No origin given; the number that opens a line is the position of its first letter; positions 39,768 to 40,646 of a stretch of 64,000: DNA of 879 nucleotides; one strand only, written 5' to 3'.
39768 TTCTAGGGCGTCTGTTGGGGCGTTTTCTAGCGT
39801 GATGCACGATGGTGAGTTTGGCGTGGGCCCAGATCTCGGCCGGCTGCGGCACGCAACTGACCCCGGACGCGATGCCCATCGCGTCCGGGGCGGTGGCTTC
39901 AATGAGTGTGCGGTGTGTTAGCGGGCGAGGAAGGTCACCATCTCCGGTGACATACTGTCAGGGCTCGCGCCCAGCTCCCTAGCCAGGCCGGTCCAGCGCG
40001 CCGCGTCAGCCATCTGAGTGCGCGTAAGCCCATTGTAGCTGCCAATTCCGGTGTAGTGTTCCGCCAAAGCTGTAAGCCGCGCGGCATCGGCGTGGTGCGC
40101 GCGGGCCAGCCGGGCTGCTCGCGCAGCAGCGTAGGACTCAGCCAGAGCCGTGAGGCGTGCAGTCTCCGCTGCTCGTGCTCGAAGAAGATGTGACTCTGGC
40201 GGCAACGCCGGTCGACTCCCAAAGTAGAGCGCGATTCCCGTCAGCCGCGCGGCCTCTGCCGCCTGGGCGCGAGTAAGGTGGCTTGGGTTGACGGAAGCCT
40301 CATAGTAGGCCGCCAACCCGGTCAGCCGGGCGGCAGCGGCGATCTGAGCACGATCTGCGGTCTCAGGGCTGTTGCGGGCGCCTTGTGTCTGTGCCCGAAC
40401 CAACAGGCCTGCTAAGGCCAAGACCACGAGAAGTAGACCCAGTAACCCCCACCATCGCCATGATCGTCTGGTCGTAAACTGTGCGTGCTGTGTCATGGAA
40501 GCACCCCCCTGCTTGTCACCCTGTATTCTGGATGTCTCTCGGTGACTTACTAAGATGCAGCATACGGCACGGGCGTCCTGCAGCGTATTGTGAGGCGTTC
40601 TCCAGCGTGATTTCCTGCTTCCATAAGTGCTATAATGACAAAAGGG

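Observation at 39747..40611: Duplicated promoter regions with four helically phased ACGC boxes ending 7 bp from the -10: candidate SARP operators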

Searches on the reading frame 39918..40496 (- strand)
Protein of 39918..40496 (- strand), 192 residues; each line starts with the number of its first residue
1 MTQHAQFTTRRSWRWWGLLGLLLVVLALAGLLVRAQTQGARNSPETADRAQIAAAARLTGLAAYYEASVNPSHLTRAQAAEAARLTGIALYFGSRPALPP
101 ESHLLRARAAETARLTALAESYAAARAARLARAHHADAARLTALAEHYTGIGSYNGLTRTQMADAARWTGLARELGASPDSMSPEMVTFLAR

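Call 3: search_protein_families(library=pfam, proteins=[window:39918-40496:-], max_evalue=0.01)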
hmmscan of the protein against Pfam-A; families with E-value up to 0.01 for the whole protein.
window:39918-40496:- (192 aa): 0 families

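Call 12: find_homologous_proteins(query=window:39918-40496:-, max_evalue=0.001)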
Query window:39918-40496:- (192 aa): 13 proteins with E <= 0.001 among 8000 candidates.
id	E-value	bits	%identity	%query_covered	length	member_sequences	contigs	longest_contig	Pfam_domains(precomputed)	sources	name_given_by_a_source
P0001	2.6e-19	88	41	91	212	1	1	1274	-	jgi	jgi:hypothetical protein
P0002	1.6e-17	82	45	77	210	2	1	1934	-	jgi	jgi:hypothetical protein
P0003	5.6e-15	74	50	43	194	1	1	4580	-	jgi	jgi:hypothetical protein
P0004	2.1e-12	66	43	66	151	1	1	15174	-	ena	-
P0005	4.8e-11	61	47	73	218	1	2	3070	-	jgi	jgi:hypothetical protein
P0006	4.4e-10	58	50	51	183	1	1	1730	-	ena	-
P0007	2.1e-8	53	38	69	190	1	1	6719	-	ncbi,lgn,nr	ncbi:MAG: hypothetical protein JXC32_00880 [Anaerolineae bacterium]|nr:hypothetical protein [Anaerol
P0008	1.4e-6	47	42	53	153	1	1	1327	-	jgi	jgi:hypothetical protein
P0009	2.1e-6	46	50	28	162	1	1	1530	-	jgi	jgi:hypothetical protein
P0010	3.0e-6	46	40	61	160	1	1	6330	-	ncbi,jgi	-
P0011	3.6e-6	46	40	61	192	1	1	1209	-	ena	-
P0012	5.9e-5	42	35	89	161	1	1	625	-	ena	-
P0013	2.0e-4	40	37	69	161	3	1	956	-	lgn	-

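Call 13: find_encoding_contigs(protein=P0004, flank=8000, max_places=3)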
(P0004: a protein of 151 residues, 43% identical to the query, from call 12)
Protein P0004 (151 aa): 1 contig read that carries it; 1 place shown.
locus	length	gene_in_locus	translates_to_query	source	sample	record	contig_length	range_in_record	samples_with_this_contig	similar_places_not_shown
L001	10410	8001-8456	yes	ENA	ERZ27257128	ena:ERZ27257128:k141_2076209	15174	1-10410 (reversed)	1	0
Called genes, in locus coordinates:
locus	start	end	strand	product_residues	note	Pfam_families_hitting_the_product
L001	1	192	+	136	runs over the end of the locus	-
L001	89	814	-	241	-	PF02585:PIG-L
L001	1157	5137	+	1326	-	PF19974:TCAD9, PF00211:Guanylate_cyc, PF13424:TPR_12 (faint), PF00931:NB-ARC (weak), PF25872:HTH_77 (weak), PF17874:TPR_MalT (weak)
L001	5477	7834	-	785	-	PF01381:HTH_3, PF13560:HTH_31, PF00931:NB-ARC (weak), PF25872:HTH_77, PF07719:TPR_2 (faint), PF00515:TPR_1 (faint), PF13424:TPR_12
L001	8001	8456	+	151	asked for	-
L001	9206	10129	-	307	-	PF00034:Cytochrom_C (weak), PF13442:Cytochrome_CBB3 (weak)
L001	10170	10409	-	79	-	?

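Call 14: find_encoding_contigs(protein=P0007, flank=8000, max_places=3)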
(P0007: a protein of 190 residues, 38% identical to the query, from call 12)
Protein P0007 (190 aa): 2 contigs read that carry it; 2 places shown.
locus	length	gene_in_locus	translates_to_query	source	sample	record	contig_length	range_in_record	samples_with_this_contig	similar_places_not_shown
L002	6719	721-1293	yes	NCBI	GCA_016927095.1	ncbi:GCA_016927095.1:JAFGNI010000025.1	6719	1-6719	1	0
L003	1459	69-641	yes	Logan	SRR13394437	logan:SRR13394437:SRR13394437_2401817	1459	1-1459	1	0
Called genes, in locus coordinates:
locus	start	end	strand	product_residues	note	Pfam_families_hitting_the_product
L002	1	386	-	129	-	?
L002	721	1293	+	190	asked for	-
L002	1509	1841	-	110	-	PF13450:NAD_binding_8 (faint)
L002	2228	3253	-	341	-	PF01408:GFO_IDH_MocA, PF22725:GFO_IDH_MocA_C3, PF02894:GFO_IDH_MocA_C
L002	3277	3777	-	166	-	PF00293:NUDIX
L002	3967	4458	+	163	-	-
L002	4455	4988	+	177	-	PF13671:AAA_33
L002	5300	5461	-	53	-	-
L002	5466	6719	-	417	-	PF02872:5_nucleotid_C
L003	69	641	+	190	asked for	-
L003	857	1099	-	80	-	-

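Call 15: find_encoding_contigs(protein=P0010, flank=8000, max_places=3)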
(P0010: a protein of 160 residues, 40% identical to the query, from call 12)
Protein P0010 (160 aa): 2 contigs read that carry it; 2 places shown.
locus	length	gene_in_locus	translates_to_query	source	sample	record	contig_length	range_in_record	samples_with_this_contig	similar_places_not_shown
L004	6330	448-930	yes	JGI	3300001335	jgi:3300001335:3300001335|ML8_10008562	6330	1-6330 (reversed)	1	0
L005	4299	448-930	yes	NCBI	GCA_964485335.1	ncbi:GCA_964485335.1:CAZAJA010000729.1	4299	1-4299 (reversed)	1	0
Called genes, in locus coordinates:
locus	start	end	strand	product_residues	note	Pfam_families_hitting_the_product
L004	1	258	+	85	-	?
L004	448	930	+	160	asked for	-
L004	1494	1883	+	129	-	PF00903:Glyoxalase (weak)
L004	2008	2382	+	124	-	-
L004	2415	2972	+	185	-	PF14512:TM1586_NiRdase (faint), PF00881:Nitroreductase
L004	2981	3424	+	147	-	-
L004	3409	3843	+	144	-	PF01488:Shikimate_DH (weak), PF02826:2-Hacid_dh_C (weak), PF03446:NAD_binding_2, PF03807:F420_oxidored (weak)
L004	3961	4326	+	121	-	PF00393:6PGD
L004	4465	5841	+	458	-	PF00479:G6PD_N, PF02781:G6PD_C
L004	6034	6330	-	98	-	?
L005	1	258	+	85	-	?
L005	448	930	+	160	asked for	-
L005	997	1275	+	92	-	-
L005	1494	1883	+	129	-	PF00903:Glyoxalase (weak)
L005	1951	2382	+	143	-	-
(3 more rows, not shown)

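Call 16: find_encoding_contigs(protein=P0003, flank=8000, max_places=3)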
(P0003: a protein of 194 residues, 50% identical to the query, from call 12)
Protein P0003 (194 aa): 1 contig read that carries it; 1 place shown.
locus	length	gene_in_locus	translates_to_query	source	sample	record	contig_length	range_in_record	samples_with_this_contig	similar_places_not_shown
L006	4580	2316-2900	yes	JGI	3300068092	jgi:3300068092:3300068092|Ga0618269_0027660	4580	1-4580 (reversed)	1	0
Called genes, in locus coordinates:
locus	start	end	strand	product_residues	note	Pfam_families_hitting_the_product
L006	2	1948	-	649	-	?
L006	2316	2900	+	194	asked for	-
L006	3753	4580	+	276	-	?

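Call 19: search_protein_families(library=pfam, proteins=[L006:2-1948:-, L002:1-386:-, L004:1-258:+, L006:3753-4580:+], max_evalue=0.01)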
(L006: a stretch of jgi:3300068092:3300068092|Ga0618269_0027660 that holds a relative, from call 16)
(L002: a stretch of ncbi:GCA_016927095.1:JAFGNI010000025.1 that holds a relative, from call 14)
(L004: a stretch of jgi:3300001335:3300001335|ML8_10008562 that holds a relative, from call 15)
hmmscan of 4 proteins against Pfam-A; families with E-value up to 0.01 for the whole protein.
L006:2-1948:- (649 aa): 8 families
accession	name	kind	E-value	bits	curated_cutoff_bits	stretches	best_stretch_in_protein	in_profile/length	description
PF20703.3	nSTAND1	-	5.6e-132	441.4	27.1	1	266-648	1-369/379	Novel STAND NTPase 1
PF03704.23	BTAD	-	6.9e-13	49.6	22.1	1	117-235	26-145/146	Bacterial transcriptional activator domain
PF13191.12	AAA_16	-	9.7e-09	36.4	32.6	1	281-400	2-144/167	AAA ATPase domain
PF13401.12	AAA_22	-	8.3e-07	29.8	27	1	298-434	4-123/130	AAA domain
PF25201.1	nSTAND6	-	2.6e-05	24.7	27.7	1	282-320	2-39/148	Novel STAND NTPase 6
PF13245.12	AAA_19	-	0.0019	18.8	25.1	1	299-400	11-102/134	AAA domain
PF00486.34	Trans_reg_C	-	0.0025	18.3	26.2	0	27-75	11-58/77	Transcriptional regulatory protein, C terminal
PF05729.18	NACHT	-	0.0047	17.2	26.7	0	302-464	3-152/167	NACHT domain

L002:1-386:- (128 aa): 1 family
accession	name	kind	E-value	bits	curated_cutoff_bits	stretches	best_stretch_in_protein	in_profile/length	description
PF00486.34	Trans_reg_C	-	0.0018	18.8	26.2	1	26-87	7-67/77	Transcriptional regulatory protein, C terminal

L004:1-258:+ (85 aa): 1 family
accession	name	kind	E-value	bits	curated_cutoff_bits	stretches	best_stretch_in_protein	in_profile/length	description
PF25254.1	DUF7856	-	0.0066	16.6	30.2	1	16-82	71-138/280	Family of unknown function (DUF7856)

L006:3753-4580:+ (276 aa): 1 family
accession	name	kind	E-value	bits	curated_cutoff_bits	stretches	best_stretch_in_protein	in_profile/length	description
PF09861.14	Lar_N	-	1.1e-61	208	23.3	1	26-217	3-194/204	Lactate racemase N-terminal domain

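Call 24: find_related_loci(query=A3, collection=genome_contigs, flank=6000)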
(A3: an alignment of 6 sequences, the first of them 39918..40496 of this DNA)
Query A3 (192 aa) in genome_contigs; peptide patterns used: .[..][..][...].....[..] (x = any residue, [..] = any of these).
599 stretches matched a pattern, but none encodes a relative of the query by tblastn (E <= 1e-3).

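Call 25: find_related_loci(query=A3, collection=metagenome_contigs, flank=6000)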
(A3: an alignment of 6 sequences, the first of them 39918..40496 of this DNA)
Query A3 (192 aa) in metagenome_contigs; peptide patterns used: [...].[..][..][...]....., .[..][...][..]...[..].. (x = any residue, [..] = any of these).
599 stretches matched a pattern (row limit reached: there are more); 1 encode a relative of the query (tblastn E <= 1e-3); 1 distinct loci.
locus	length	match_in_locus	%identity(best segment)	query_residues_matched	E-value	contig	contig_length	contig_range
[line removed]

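Call 27: find_encoding_contigs(protein=P0005, flank=4000, max_places=2)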
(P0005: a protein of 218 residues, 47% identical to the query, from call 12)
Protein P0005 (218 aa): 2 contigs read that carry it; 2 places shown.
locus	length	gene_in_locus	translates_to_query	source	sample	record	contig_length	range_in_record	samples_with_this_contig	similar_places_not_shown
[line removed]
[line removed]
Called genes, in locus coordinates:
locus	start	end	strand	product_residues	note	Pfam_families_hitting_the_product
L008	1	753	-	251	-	?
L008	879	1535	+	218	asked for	-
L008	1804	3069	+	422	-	?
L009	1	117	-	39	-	?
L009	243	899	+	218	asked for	-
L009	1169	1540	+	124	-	?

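Call 28: find_encoding_contigs(protein=P0002, flank=4000, max_places=2)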
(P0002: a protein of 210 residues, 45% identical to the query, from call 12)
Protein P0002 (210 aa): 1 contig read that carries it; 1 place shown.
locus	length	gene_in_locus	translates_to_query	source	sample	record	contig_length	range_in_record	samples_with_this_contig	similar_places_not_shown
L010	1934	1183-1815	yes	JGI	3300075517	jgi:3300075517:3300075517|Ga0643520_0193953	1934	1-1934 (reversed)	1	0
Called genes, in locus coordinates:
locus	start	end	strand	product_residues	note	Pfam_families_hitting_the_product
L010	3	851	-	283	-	?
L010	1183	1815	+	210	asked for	-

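Call 29: find_encoding_contigs(protein=P0006, flank=4000, max_places=2)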
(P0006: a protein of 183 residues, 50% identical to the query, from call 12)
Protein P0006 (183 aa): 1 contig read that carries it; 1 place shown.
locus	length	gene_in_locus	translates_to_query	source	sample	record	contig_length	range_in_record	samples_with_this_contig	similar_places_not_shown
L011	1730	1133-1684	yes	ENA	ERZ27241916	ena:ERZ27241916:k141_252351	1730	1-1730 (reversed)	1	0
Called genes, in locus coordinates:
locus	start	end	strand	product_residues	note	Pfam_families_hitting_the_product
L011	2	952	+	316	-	?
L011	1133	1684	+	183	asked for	-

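Call 30: find_encoding_contigs(protein=P0009, flank=4000, max_places=2)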
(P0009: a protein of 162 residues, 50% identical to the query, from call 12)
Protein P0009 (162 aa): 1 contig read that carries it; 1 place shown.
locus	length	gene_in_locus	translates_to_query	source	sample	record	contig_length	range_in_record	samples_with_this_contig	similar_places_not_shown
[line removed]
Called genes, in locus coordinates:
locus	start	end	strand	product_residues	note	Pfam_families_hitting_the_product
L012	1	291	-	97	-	?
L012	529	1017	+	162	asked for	-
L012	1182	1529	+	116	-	?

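Call 32: find_encoding_contigs(protein=P0001, flank=4000, max_places=2)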
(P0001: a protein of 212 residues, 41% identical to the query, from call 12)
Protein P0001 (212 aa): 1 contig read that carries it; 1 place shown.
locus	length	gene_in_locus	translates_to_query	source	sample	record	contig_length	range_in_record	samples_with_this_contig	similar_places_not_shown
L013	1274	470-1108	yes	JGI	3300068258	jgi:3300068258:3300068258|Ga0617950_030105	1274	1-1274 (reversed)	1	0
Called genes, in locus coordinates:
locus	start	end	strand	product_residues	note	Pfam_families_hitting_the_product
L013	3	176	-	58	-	?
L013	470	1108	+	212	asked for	-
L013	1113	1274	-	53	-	?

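Call 33: find_encoding_contigs(protein=P0011, flank=4000, max_places=2)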
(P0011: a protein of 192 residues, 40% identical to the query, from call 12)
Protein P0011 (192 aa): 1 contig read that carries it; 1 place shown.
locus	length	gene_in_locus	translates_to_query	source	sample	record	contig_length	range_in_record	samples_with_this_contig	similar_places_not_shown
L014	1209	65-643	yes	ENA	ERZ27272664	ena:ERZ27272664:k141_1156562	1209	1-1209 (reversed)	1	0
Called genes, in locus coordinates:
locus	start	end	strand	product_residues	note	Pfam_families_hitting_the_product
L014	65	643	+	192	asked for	-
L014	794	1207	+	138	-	?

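Call 34: find_encoding_contigs(protein=P0008, flank=4000, max_places=2)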
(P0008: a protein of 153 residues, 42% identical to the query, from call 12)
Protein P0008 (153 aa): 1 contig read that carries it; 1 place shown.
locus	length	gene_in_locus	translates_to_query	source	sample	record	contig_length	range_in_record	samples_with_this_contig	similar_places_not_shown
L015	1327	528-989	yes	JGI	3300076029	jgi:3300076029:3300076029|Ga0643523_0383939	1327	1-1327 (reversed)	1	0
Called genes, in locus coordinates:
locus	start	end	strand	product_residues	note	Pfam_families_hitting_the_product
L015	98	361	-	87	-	PF13560:HTH_31, PF01381:HTH_3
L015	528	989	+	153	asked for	-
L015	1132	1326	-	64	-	?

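Call 75: search_protein_families(library=ncbifam, proteins=[window:39918-40496:-], max_evalue=0.01)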
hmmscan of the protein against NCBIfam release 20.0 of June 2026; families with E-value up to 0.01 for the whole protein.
window:39918-40496:- (192 aa): 0 families

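Call 78: predict_structure(alignment_id=A2)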
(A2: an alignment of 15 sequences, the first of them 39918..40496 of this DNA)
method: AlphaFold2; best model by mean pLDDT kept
length: 192 residues; sequences in the alignment: 15
mean_pLDDT: 74.1   pTM: 0.34
mean pLDDT of the five models: 74.1, 68.9, 67.6, 63.2, 62.4
residues with pLDDT >= 90: 18; 70-90: 115; 50-70: 57; < 50: 2
segments of 3 or more residues with pLDDT < 50: none
pLDDT, mean of each block of 10 residues (from residue 1): 60 90 96 77 63 76 70 67 75 61 71 80 74 78 78 71 81 77 66 60
secondary structure, 60 per line:
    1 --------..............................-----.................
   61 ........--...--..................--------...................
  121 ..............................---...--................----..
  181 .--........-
elements in order: H9-38 H44-68 H76-93 H102-150 H159-174 H184-191

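Call 88: search_protein_representatives(alignment_id=A2)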
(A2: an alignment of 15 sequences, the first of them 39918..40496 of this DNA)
Query: 15 sequences, 164 profile positions. Proteins with E-value up to 0.001 (for the whole library): 763; up to 1e-10: 301; up to 1e-30: 18. The best 150 are listed.
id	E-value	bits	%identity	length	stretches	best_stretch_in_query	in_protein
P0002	2.4e-64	232.3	-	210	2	44-164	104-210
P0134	7.5e-63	227.4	-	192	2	1-147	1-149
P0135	1.9e-60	219.6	-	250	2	45-164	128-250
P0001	9.0e-59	214.1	-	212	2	67-164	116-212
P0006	5.1e-47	175.9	-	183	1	8-163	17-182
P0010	1.8e-44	167.6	-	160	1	1-164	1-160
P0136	3.1e-43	163.6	-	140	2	68-164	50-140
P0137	2.2e-40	154.3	-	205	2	2-157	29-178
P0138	3.2e-40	153.8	-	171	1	18-163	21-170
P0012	3.5e-40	153.6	-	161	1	1-164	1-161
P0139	5.2e-39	149.8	-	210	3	11-158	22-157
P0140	5.3e-39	149.8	-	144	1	1-151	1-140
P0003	1.4e-37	145.2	-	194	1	8-149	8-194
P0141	2.2e-36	141.3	-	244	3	47-155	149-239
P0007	3.1e-36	140.8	-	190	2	13-152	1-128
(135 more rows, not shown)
